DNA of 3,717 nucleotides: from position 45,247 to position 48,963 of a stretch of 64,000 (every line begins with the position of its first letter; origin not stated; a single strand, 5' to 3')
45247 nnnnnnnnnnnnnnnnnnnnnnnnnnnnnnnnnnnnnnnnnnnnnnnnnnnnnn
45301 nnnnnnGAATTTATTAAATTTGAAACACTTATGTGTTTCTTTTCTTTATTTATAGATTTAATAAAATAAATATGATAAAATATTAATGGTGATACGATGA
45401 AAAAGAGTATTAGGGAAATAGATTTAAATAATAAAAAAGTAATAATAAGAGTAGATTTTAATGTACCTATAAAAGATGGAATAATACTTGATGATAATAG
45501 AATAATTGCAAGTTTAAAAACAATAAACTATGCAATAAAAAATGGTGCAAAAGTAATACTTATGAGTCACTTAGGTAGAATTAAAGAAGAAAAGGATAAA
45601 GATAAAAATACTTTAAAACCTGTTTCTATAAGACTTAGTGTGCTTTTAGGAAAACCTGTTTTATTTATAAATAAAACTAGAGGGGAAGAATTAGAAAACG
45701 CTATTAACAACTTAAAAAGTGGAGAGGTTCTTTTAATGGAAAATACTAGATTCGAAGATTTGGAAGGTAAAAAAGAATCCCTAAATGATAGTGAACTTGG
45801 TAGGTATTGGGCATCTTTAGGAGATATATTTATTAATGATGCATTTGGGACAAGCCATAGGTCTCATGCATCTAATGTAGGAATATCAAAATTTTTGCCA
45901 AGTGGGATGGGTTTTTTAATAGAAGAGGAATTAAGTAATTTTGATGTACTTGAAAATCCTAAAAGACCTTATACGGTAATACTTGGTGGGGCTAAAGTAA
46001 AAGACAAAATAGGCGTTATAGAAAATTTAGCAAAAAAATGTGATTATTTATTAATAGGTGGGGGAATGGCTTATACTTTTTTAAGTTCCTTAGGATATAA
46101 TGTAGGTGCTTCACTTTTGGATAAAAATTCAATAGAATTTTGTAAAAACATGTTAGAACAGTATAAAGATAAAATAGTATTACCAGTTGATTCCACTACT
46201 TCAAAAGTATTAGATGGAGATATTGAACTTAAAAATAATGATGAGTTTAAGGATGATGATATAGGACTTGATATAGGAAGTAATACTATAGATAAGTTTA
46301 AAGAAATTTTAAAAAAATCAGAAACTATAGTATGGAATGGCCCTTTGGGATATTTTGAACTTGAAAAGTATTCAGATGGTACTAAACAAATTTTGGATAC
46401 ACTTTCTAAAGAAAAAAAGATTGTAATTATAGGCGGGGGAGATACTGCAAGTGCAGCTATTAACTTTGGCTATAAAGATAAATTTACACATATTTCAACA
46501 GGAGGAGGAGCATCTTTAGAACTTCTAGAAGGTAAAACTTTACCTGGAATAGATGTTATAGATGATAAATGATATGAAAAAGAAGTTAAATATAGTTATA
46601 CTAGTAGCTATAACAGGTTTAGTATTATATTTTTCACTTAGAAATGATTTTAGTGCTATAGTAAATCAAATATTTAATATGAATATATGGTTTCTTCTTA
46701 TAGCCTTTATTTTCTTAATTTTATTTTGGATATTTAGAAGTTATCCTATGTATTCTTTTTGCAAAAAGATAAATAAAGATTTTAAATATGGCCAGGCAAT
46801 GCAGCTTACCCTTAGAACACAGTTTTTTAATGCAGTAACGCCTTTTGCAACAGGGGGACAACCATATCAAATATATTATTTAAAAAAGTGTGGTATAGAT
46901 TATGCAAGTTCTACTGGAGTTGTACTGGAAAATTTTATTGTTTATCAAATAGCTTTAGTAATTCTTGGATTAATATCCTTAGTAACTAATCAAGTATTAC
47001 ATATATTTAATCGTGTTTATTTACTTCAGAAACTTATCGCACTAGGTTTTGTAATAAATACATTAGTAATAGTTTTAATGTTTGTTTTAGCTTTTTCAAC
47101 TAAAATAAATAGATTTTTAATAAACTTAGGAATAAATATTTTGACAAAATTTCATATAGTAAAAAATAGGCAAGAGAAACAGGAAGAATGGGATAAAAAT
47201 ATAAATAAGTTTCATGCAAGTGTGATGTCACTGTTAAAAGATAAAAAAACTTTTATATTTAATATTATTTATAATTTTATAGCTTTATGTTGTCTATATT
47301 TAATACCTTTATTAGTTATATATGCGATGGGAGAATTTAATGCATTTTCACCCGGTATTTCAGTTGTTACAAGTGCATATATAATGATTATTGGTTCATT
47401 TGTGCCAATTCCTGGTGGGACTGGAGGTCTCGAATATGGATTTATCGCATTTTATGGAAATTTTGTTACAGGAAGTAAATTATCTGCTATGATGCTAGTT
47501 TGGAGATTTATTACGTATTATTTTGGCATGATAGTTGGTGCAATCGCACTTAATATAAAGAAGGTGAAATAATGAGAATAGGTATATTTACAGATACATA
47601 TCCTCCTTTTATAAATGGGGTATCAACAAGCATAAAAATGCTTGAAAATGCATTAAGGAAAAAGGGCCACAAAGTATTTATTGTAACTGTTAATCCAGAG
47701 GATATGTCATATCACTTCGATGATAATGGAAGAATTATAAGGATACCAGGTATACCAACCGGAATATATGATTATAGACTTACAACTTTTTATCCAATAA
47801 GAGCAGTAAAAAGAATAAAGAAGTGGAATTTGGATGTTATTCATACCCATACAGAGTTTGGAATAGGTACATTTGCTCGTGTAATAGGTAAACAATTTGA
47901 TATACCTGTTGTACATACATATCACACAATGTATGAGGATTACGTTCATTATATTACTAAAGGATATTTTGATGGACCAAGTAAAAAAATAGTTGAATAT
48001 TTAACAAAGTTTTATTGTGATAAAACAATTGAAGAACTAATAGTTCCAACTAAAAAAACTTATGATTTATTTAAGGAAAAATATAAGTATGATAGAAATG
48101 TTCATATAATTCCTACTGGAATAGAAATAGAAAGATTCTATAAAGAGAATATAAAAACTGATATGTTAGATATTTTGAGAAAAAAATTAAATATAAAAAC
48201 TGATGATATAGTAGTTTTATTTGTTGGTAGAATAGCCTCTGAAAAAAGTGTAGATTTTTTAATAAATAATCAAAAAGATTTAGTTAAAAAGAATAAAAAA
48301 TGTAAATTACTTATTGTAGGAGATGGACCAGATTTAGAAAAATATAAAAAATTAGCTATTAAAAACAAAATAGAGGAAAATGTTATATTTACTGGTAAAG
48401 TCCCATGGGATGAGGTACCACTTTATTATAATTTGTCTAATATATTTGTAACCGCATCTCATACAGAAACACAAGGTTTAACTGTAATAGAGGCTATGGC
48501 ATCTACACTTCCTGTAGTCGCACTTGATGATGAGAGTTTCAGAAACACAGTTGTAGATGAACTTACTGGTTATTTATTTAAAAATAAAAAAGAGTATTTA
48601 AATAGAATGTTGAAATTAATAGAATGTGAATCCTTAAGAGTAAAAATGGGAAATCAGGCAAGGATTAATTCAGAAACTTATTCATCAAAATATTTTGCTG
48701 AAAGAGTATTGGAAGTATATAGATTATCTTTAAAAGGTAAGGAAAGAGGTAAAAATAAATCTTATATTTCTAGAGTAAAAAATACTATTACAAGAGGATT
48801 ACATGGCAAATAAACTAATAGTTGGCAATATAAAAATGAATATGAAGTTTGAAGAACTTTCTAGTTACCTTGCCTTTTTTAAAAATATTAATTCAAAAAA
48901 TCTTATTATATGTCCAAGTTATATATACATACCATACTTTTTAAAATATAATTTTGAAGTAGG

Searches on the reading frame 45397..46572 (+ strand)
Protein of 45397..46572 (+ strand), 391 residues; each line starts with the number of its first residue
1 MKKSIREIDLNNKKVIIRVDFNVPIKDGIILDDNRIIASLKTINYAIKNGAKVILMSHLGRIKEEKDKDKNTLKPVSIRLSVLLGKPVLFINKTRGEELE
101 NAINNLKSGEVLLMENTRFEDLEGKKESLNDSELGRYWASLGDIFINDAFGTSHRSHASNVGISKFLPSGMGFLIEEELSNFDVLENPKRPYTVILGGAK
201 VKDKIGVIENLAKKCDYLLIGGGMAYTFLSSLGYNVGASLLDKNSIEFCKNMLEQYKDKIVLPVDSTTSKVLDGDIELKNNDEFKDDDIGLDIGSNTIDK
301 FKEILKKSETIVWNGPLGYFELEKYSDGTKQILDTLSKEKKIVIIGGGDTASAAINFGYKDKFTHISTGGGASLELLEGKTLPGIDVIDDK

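Call 66: search_protein_families(library=pfam, proteins=[window:45397-46572:+], max_evalue=0.00001)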
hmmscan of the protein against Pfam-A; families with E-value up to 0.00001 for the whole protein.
window:45397-46572:+ (391 aa): 1 family
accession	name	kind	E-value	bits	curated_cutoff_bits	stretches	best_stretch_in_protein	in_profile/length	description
PF00162.24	PGK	-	1.6e-142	475.4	27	1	5-380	1-379/379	Phosphoglycerate kinase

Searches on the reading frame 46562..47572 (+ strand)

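Call 66: search_protein_families(library=pfam, proteins=[window:46562-47572:+], max_evalue=0.00001)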
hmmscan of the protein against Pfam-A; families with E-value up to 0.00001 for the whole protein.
window:46562-47572:+ (336 aa): 1 family
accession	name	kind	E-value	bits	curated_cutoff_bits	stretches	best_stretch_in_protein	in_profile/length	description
PF03706.18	LPG_synthase_TM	-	2.9e-43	148.9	33.4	1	12-326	2-302/302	Lysylphosphatidylglycerol synthase TM region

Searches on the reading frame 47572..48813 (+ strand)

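Call 66: search_protein_families(library=pfam, proteins=[window:47572-48813:+], max_evalue=0.00001)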
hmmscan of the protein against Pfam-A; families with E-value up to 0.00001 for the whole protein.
window:47572-48813:+ (413 aa): 5 families
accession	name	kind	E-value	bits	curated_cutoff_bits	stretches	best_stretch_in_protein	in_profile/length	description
PF00534.26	Glycos_transf_1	-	2.1e-41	141.7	26.4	1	202-364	5-170/172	Glycosyl transferases group 1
PF13692.12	Glyco_trans_1_4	-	7.5e-30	104.5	27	1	214-351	3-141/142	Glycosyl transferases group 1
PF13439.12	Glyco_transf_4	-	2.8e-29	102.7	28.5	1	14-188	1-170/170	Glycosyltransferase Family 4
PF13579.12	Glyco_trans_4_4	-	2.1e-14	54.6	29.7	1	15-183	1-158/158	Glycosyl transferase 4-like domain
PF13477.12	Glyco_trans_4_2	-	1.4e-07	32.2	23.4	1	25-118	17-107/139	Glycosyl transferase 4-like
